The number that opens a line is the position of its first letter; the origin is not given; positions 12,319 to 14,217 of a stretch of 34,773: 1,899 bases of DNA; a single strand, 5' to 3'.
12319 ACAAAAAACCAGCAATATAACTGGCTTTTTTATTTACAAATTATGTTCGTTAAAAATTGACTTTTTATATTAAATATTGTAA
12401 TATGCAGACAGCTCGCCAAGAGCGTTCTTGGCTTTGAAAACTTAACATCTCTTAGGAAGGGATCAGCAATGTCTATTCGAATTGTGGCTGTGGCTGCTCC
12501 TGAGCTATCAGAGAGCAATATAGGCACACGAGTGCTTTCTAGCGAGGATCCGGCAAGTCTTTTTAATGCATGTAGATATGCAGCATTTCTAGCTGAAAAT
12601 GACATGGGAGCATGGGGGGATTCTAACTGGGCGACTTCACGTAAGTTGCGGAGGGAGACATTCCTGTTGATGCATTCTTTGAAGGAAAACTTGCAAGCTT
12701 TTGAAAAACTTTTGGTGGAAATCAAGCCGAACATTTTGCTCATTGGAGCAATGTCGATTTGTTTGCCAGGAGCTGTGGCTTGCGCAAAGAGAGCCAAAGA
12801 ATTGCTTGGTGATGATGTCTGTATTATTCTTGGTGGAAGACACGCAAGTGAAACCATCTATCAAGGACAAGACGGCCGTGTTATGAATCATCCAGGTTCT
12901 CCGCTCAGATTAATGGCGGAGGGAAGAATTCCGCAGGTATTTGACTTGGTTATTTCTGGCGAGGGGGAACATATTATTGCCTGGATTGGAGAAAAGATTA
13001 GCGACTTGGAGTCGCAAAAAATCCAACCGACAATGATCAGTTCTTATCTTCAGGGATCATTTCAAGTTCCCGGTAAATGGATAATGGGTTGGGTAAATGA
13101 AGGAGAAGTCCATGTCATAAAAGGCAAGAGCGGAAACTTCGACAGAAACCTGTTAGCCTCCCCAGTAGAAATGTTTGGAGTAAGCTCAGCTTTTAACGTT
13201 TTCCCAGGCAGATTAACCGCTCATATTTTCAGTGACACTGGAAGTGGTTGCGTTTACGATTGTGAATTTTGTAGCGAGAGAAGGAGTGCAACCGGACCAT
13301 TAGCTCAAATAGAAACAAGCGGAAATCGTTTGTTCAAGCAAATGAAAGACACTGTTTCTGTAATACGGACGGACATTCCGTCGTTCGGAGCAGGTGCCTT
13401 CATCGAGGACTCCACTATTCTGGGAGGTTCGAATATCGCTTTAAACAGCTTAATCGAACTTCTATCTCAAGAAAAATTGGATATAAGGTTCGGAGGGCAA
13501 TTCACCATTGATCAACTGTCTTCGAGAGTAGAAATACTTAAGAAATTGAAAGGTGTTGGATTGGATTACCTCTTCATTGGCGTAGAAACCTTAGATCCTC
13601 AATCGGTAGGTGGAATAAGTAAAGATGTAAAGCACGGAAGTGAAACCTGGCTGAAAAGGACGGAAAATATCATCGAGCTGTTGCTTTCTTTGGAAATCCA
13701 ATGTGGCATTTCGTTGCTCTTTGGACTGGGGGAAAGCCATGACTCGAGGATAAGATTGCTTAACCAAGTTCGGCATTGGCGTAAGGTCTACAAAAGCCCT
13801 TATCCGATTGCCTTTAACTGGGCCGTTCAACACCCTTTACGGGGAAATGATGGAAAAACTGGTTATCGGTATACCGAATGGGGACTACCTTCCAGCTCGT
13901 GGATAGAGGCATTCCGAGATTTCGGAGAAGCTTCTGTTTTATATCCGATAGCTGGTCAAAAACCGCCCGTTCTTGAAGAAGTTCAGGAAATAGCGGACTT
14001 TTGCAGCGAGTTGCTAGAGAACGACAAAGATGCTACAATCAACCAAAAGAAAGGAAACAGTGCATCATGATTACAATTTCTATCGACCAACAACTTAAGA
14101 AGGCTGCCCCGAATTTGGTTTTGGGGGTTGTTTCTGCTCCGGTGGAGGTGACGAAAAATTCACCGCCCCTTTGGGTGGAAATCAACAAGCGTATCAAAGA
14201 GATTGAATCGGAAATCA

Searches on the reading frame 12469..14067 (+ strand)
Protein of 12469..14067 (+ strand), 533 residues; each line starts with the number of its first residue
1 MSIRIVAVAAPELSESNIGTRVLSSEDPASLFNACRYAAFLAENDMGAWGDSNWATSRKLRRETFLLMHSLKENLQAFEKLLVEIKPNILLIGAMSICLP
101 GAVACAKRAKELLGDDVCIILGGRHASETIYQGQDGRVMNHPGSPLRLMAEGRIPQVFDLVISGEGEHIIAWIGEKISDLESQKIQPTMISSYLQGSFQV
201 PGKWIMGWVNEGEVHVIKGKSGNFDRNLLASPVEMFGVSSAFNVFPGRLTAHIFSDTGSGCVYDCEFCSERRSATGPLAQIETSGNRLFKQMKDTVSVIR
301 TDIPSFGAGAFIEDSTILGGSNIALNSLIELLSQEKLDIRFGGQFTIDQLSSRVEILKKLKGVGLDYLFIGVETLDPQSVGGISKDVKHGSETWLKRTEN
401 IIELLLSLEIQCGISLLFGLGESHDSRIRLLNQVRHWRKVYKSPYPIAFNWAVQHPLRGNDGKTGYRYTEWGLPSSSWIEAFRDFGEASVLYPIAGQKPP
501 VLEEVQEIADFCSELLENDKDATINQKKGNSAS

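Call 3: search_protein_families(library=pfam, proteins=[window:12469-14067:+], max_evalue=1)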
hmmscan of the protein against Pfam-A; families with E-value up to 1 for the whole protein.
window:12469-14067:+ (533 aa): 1 family
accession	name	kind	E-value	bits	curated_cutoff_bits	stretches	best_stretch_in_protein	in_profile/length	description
PF04055.27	Radical_SAM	-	2e-09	38.3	29.5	1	258-432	4-164/166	Radical SAM superfamily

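Call 4: search_protein_families(library=ncbifam, proteins=[window:12469-14067:+], max_evalue=1)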
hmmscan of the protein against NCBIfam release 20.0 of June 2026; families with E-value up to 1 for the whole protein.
window:12469-14067:+ (533 aa): 13 families
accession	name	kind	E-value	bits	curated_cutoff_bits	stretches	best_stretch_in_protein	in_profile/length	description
TIGR04434.1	rSAM_Pput_1520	hypoth_equivalog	2e-187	623.9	550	1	3-509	1-509/515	B12-binding domain/radical SAM domain-containing protein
TIGR04367.1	HpnR_B12_rSAM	equivalog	4.5e-06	25.5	650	1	258-390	192-311/490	hopanoid C-3 methylase HpnR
NF053743.1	LipS2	equivalog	6.4e-06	25.8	270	2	352-436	114-192/292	LipS2 family lipoyl synthase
TIGR03699.1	menaquin_MqnC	equivalog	0.01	14.7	428.1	1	352-439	141-224/342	cyclic dehypoxanthinyl futalosine synthase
TIGR02495.1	NrdG2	equivalog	0.026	13.8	131.15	1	245-295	13-59/193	anaerobic ribonucleoside-triphosphate reductase activating protein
NF006308.0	PRK08508.1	equivalog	0.041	13.1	377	0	396-436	141-177/279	biotin synthase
NF045797.1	DsrO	equivalog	0.065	12.7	200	1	255-302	164-212/235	sulfate reduction electron transfer complex DsrMKJOP subunit DsrO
TIGR00423.1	TIGR00423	subfamily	0.083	12.1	260.25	1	353-437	106-186/310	CofH family radical SAM protein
TIGR00433.2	bioB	equivalog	0.087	12.1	225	0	408-438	184-212/307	biotin synthase BioB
TIGR02026.1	BchE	equivalog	0.15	10.8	481.35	0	258-425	200-352/497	magnesium-protoporphyrin IX monomethyl ester anaerobic oxidative cyclase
TIGR04322.1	rSAM_QueE_Ecoli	equivalog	0.2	11.1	200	1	251-296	79-124/215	7-carboxy-7-deazaguanine synthase QueE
TIGR03916.1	rSAM_link_UDG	hypoth_equivalog_domain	0.23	10.5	343.5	1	260-370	61-162/415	putative DNA modification/repair radical SAM protein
TIGR04013.1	B12_SAM_MJ_1487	hypoth_equivalog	0.23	10.2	251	0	242-269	141-168/382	TIGR04013 family B12-binding domain/radical SAM domain-containing protein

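Call 5: search_protein_families(library=padloc, proteins=[window:12469-14067:+], max_evalue=1)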
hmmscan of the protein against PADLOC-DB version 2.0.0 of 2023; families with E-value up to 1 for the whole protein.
window:12469-14067:+ (533 aa): 1 family
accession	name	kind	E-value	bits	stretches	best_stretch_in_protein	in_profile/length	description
PDLC04689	PDC-M51A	-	0.019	11.8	1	253-275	185-207/420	-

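Call 8: find_related_loci(query=window:12469-14067:+, collection=genome_contigs, flank=6000)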
Query window:12469-14067:+ (533 aa) in genome_contigs; peptide patterns used: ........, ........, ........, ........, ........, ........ (x = any residue, [..] = any of these).
37 stretches matched a pattern; 1 encode a relative of the query (tblastn E <= 1e-3); 1 distinct loci.
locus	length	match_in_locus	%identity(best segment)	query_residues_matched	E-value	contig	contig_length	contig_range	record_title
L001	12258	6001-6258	98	445-530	7e-53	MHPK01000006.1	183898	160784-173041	MAG: Candidatus Staskawiczbacteria bacterium RIFOXYB1_FULL_38_37 rifoxyb1_full_scaffold_73, whole genome shotgun sequenc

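Call 10: find_homologous_proteins(query=window:12469-14067:+, max_evalue=1e-10)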
Query window:12469-14067:+ (533 aa): 283 proteins with E <= 1e-10 among 8000 candidates; the best 120 are listed.
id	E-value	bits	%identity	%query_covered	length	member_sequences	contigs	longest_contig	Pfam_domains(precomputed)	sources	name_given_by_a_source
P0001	0.0e+0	1163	95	100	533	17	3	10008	PF04055.28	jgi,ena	-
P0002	0.0e+0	1108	90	100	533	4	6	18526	PF04055.28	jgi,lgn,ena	-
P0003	0.0e+0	1081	89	99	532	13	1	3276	PF04055.28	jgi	-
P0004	4.5e-297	1004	82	97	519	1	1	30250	PF04055.28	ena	-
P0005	1.0e-291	986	81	98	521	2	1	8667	PF04055.28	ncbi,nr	ncbi:B12-binding domain/radical SAM domain-containing protein [Patescibacteria group bacterium]|nr:B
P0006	7.3e-282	954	76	100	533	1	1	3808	PF04055.28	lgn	-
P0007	3.8e-252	856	69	99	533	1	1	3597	-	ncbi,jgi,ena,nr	ncbi:B12-binding domain/radical SAM domain-containing protein [Patescibacteria group bacterium]|nr:B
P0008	6.4e-249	845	69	99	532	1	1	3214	PF04055.28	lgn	-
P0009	1.1e-248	844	67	99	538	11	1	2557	PF04055.28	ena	-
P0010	5.5e-248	842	68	99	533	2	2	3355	PF04055.28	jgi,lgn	-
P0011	4.6e-245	832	69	98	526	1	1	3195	PF04055.28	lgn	-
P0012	2.0e-244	830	67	99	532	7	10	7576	PF04055.28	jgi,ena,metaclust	metaclust:\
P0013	2.5e-242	823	68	98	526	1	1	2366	PF04055.28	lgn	-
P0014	4.3e-242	823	69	97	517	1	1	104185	PF04055.28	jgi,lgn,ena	-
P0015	3.1e-241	820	67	97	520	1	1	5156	PF04055.28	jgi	jgi:B12-binding domain/radical SAM domain protein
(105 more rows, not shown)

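Call 12: find_related_loci(query=A1, collection=genome_contigs, flank=8000)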
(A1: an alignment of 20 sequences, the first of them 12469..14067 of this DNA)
Query A1 (533 aa) in genome_contigs; peptide patterns used: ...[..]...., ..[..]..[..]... (x = any residue, [..] = any of these).
68 stretches matched a pattern; 61 encode a relative of the query (tblastn E <= 1e-3); 58 distinct loci.
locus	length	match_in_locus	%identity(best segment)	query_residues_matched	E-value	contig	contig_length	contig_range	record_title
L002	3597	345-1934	69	1-529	0e+0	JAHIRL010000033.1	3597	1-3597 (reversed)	MAG: Patescibacteria group bacterium isolate MM_PC_MetaG.mb.124 MM_PC_MetaG.mb.124_k141_360675, whole genome shotgun seq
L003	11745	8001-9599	54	1-533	0e+0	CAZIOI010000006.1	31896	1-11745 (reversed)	MAG TPA_asm: uncultured Candidatus Saccharibacteria bacterium isolate SRP192927_co3_90 genome assembly, contig: NODE_267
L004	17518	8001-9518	53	3-508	0e+0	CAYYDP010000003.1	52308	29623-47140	MAG TPA_asm: uncultured Gammaproteobacteria bacterium isolate SRP239054_co1_193 genome assembly, contig: NODE_345_length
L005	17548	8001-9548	54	1-521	0e+0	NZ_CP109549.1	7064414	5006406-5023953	Micromonospora sp. NBC_01392 chromosome, complete genome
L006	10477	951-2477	53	1-508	0e+0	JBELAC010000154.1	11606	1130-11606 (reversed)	MAG: Terriglobales bacterium isolate SPRUCE 84 SPRUCE_84_154, whole genome shotgun sequence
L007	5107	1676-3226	52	1-519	0e+0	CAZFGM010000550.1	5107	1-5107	MAG TPA_asm: uncultured Alcaligenaceae bacterium isolate binchicken_co95_61 genome assembly, contig: NODE_9852_length_51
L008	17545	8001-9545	53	1-518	0e+0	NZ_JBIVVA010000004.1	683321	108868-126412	Streptomyces sp. NPDC091279 NPDC091279_165_H2.ctg-0004, whole genome shotgun sequence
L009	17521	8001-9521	52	1-508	0e+0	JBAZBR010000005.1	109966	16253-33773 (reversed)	MAG: Patescibacteria group bacterium isolate SO_2017_GW1_117 NODE_1223_length_109966_cov_1.382933_OW334_2017, whole geno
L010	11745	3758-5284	52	1-508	2e-175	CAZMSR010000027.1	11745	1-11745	MAG TPA_asm: uncultured Gammaproteobacteria bacterium isolate SRP200020_co2_147 genome assembly, contig: NODE_6290_lengt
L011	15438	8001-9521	51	1-508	9e-174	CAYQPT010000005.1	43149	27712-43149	MAG TPA_asm: uncultured Candidatus Saccharibacteria bacterium isolate SRP192927_co1_1036 genome assembly, contig: NODE_1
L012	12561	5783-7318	50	1-511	1e-169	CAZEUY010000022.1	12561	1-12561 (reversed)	MAG TPA_asm: uncultured Candidatus Saccharibacteria bacterium isolate SRP178699_co2_75 genome assembly, contig: NODE_454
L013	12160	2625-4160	50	1-511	8e-169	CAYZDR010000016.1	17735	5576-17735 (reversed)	MAG TPA_asm: uncultured Candidatus Saccharibacteria bacterium isolate binchicken_co332_114 genome assembly, contig: NODE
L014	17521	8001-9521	49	1-508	2e-168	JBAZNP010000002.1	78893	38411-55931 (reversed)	MAG: Patescibacteria group bacterium isolate SO_2017_LW4_72 scaffold_932_c1_LW137-91_2017, whole genome shotgun sequence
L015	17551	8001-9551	47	1-516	1e-165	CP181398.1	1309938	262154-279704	MAG: Candidatus Kerfeldbacteria bacterium isolate MKparc4 chromosome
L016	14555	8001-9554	46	1-520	1e-159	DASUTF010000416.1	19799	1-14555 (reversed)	MAG TPA_asm: Pyrinomonadaceae bacterium isolate SMAG_U1756 k141_2066382, whole genome shotgun sequence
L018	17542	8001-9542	49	3-518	5e-157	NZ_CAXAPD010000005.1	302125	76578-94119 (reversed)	Pseudomonas sp. RL_5y_Pfl2_73 isolate PseudoSSchier:73 RL_5y_Pfl2_73_NODE_5_length_302125_cov_20.883287, whole genome sh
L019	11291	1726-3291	46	1-521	1e-152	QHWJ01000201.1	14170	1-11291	MAG: Acidobacteria bacterium isolate gp6 AA46 14_0929_02_40cm_scaffold_2845_curated, whole genome shotgun sequence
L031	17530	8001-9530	45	1-508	4e-143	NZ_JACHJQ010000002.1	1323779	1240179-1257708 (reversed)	Actinophytocola algeriensis strain CECT 8960 Ga0436956_02, whole genome shotgun sequence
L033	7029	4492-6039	44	1-516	1e-142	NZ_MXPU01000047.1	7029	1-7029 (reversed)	Rhizobium esperanzae strain CNPSo 668 scaffold_46, whole genome shotgun sequence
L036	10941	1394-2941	43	1-516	4e-141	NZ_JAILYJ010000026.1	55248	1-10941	Rhizobium croatiense strain 13T NODE_26, whole genome shotgun sequence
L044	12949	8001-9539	39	3-515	2e-120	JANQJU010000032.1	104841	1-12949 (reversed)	MAG: SAR324 cluster bacterium isolate PL25a_bin.125 k99_5049377, whole genome shotgun sequence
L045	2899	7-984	51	183-509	9e-115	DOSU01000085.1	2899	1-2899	MAG TPA_asm: Rikenellaceae bacterium isolate UBA9571 contig_51422, whole genome shotgun sequence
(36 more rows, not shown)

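Call 15: search_protein_families(library=pfam, proteins=[L018:9505-10719:+, L018:11038-11934:+, L018:11938-13107:+, L018:13097-14044:+, L018:6733-7851:-, L018:6011-6745:+, L033:6008-6580:+, L044:9555-10619:+, L036:3262-4191:+, L031:9576-10055:+], max_evalue=0.01)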
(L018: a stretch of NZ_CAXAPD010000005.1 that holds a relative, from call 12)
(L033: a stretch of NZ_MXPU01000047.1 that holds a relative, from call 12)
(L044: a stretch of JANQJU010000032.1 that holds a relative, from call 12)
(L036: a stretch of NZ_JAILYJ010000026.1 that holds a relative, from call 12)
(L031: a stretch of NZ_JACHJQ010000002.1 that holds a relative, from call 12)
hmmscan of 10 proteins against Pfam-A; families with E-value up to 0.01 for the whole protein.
L018:9505-10719:+ (405 aa): 1 family
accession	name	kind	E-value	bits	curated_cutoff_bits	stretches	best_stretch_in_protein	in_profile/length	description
PF01053.26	Cys_Met_Meta_PP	-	4.1e-60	203.8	27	1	32-403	14-380/381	Cys/Met metabolism PLP-dependent enzyme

L018:11038-11934:+ (299 aa): 1 family
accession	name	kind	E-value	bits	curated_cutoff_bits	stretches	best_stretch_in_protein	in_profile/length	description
PF18830.6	LPD16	-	9e-08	32.2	27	1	103-196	2-78/82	Large polyvalent protein-associated domain 16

L018:11938-13107:+ (390 aa): 2 families
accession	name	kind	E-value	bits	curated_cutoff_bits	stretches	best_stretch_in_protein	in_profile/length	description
PF00266.25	Aminotran_5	-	1.1e-71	242.2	21.5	1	12-368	1-367/371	Aminotransferase class-V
PF00155.27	Aminotran_1_2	-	3.6e-06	26.8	19.7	1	22-183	18-186/361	Aminotransferase class I and II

L018:13097-14044:+ (316 aa): 9 families
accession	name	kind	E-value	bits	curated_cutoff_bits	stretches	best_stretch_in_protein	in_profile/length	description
PF07478.18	Dala_Dala_lig_C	-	3e-27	95.9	24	1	113-301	3-202/204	D-ala D-ala ligase C-terminus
PF01820.27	Dala_Dala_lig_N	-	1.1e-12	49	34.6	2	11-56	1-46/121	D-ala D-ala ligase N-terminus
PF02655.19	ATP-grasp_3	-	6.7e-09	36.5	23.2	1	102-273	1-155/160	ATP-grasp domain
PF13535.11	ATP-grasp_4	-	2.2e-06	27.8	27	1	144-197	5-72/160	ATP-grasp domain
PF14397.11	ATPgrasp_ST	-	5.5e-06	26.2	31.4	0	100-165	17-84/278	Sugar-transfer associated ATP-grasp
PF02222.28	ATP-grasp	-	8e-05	22.8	27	1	112-187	3-77/179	ATP-grasp domain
PF03133.20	TTL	-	0.0006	19.6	20.1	0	253-280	236-264/292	Tubulin-tyrosine ligase family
PF08443.16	RimK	-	0.00074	19.6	21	1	115-280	14-172/188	RimK-like ATP-grasp domain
PF01071.24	GARS_A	-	0.0057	16.9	27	0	104-199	2-102/194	Phosphoribosylglycinamide synthetase, ATP-grasp (A) domain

L018:6733-7851:- (373 aa): 4 families
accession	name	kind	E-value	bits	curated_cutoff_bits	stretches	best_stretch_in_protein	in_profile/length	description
PF07478.18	Dala_Dala_lig_C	-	2.9e-54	184.1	24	1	156-356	1-203/204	D-ala D-ala ligase C-terminus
PF01820.27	Dala_Dala_lig_N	-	2.4e-24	86.6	34.6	1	21-139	2-121/121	D-ala D-ala ligase N-terminus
PF02222.28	ATP-grasp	-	1.4e-07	31.8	27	1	156-324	2-158/179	ATP-grasp domain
PF13535.11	ATP-grasp_4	-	0.00055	20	27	0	190-219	7-36/160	ATP-grasp domain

L018:6011-6745:+ (245 aa): 9 families
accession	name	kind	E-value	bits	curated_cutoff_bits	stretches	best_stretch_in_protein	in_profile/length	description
PF07729.17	FCD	-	9e-21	75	24.3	1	108-227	1-124/125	FCD domain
PF00392.27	GntR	-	7.8e-15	54.7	27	1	39-98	4-64/64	Bacterial regulatory proteins, gntR family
PF13412.12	HTH_24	-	0.00015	21.7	21.9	1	60-88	19-47/48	Winged helix-turn-helix DNA-binding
PF18607.7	HTH_54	-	0.00038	21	32.3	1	63-113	32-83/92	ParA helix turn helix domain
PF08279.18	HTH_11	-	0.003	17.8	25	1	58-90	15-47/55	HTH domain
PF01047.28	MarR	-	0.0064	16.8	24.6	0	57-89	16-48/59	MarR family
PF14502.12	HTH_41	-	0.0067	16.3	25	0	62-91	10-39/48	Helix-turn-helix domain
PF12802.13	MarR_2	-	0.0072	16.9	27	0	52-94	13-56/61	MarR family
PF13545.12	HTH_Crp_2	-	0.0092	16.4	27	0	57-89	21-53/70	Crp-like helix-turn-helix domain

L033:6008-6580:+ (191 aa): 1 family
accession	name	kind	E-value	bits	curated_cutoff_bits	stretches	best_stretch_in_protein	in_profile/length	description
PF02675.21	AdoMet_dc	-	2.4e-25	89.4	25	1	50-153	1-106/107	S-adenosylmethionine decarboxylase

L044:9555-10619:+ (355 aa): 2 families
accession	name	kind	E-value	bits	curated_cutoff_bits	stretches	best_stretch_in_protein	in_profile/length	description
PF00266.25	Aminotran_5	-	2.5e-07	30.4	21.5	1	130-214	133-215/371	Aminotransferase class-V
PF00155.27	Aminotran_1_2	-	0.0098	15.5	19.7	0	115-344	116-356/361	Aminotransferase class I and II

L036:3262-4191:+ (310 aa): 0 families

L031:9576-10055:+ (160 aa): 1 family
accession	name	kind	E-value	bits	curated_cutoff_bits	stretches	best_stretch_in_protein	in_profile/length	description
PF02675.21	AdoMet_dc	-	1.9e-25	89.7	25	1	30-133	1-106/107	S-adenosylmethionine decarboxylase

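Call 17: search_solved_structures(query=window:12469-14067:+, max_evalue=0.01)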
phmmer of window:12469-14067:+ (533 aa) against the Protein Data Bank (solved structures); distinct sequences matched with E-value up to 0.01: 0.

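Call 72: predict_structure(alignment_id=A1)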
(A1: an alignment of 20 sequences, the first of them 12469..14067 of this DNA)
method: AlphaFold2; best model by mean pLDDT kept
length: 533 residues; sequences in the alignment: 20
mean_pLDDT: 89.1   pTM: 0.90
mean pLDDT of the five models: 89.1, 84.9, 83.8, 83.5, 81.6
residues with pLDDT >= 90: 366; 70-90: 123; 50-70: 27; < 50: 17
segments of 3 or more residues with pLDDT < 50: 520-533
pLDDT, mean of each block of 10 residues (from residue 1): 94 73 75 96 97 96 94 95 98 93 98 98 94 92 97 98 95 98 97 95 95 95 88 94 90 82 66 78 95 97 95 90 96 96 89 93 95 78 52 86 96 91 92 94 90 89 88 89 88 90 95 77 32 30
secondary structure, 60 per line:
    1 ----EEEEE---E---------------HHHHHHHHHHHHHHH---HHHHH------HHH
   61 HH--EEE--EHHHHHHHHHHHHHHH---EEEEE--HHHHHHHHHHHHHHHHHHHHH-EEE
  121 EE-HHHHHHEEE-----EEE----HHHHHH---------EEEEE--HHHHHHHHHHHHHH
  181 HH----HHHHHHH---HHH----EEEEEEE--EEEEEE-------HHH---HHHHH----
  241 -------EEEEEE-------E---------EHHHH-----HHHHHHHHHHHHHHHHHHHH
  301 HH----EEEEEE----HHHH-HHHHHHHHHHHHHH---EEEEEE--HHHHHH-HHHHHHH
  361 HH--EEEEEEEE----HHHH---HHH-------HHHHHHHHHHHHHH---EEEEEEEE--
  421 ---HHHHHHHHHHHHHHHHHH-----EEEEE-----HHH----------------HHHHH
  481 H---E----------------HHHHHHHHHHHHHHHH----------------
elements in order: E5-9 H29-43 H47-51 H58-62 E65-67 H71-85 E89-93 H96-116 E118-122 H124-129 E130-132 E138-140 H145-150 E160-164 H167-182 H187-193 E204-210 E213-218 H232-236 E248-253 H272-275 H281-302 E307-312 H317-320 H322-335 E339-344 H347-352 H354-362 E365-372 H377-380 H394-407 E411-418 H424-441 E447-451 H476-481 H502-517

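Call 76: fold_search(model_id=the predicted structure, library=pdb)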
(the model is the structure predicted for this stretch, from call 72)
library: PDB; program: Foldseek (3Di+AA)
matches with E <= 10: 1708; with E <= 0.001: 45
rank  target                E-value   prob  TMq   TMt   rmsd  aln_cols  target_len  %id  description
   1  6wtf_A                1.9e-13  1.00  0.44  0.44   8.5       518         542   13  Structure of radical S-adenosylmethionine methyltransferase, TsrM, from Kitasatospora setae with tryptophan substrate  (released 2020-12-23)
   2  6wte_A                2.4e-13  1.00  0.47  0.45   9.0       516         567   14  Structure of radical S-adenosylmethionine methyltransferase, TsrM, from Kitasatospora setae with cobalamin and [4Fe-4S (released 2020-12-23)
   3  6wtf_B                4.2e-13  1.00  0.44  0.44   8.0       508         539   14  Structure of radical S-adenosylmethionine methyltransferase, TsrM, from Kitasatospora setae with tryptophan substrate  (released 2020-12-23)
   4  6wte_B                5.8e-13  1.00  0.46  0.46   7.8       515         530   14  Structure of radical S-adenosylmethionine methyltransferase, TsrM, from Kitasatospora setae with cobalamin and [4Fe-4S (released 2020-12-23)
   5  5ul3                  1.4e-11  1.00  0.49  0.38  17.5       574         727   16  Structure of Cobalamin-dependent S-adenosylmethionine radical enzyme OxsB with aqua-cobalamin bound (released 2017-04-19)
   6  9ccb                  2.8e-11  1.00  0.45  0.54   9.8       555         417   13  X-ray crystal structure of methyl-coenzyme M reductase glutamine methylase (MgmA) from Methanothermobacter marburgensis  (released 2025-01-01)
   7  5ul4                  3.3e-11  1.00  0.49  0.38  17.7       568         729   15  Structure of Cobalamin-dependent S-adenosylmethionine radical enzyme OxsB with aqua-cobalamin and S-adenosylmethionine b (released 2017-04-19)
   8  6fd2_B                2.8e-10  1.00  0.50  0.57   9.3       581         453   11  Radical SAM 1,2-diol dehydratase AprD4 in complex with its substrate paromamine (released 2018-01-17)
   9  6fd2_A                1.7e-09  1.00  0.55  0.64   6.7       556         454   12  Radical SAM 1,2-diol dehydratase AprD4 in complex with its substrate paromamine (released 2018-01-17)
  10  6xig_B                1.1e-06  1.00  0.31  0.41  11.5       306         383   13  X-ray crystal structure of MqnE from Pedobacter heparinus (released 2020-07-15)
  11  8vdw_A                1.3e-06  1.00  0.25  0.37  12.0       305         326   13  X-Ray Crystal Structure of the biotin synthase from V. parvula (released 2024-01-24)
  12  6xig_A                3.0e-06  1.00  0.30  0.40  12.3       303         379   14  X-ray crystal structure of MqnE from Pedobacter heparinus (released 2020-07-15)
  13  8vcw                  4.7e-06  1.00  0.28  0.43  11.6       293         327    9  X-Ray Crystal Structure of the biotin synthase from B. obeum (released 2024-01-24)
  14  6xi9_B                5.3e-06  1.00  0.30  0.40  11.6       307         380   14  X-ray crystal structure of MqnE from Pedobacter heparinus in complex with aminofutalosine and methionine (released 2020-07-15)
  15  8vdw_B                9.7e-06  1.00  0.25  0.37  12.4       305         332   12  X-Ray Crystal Structure of the biotin synthase from V. parvula (released 2024-01-24)
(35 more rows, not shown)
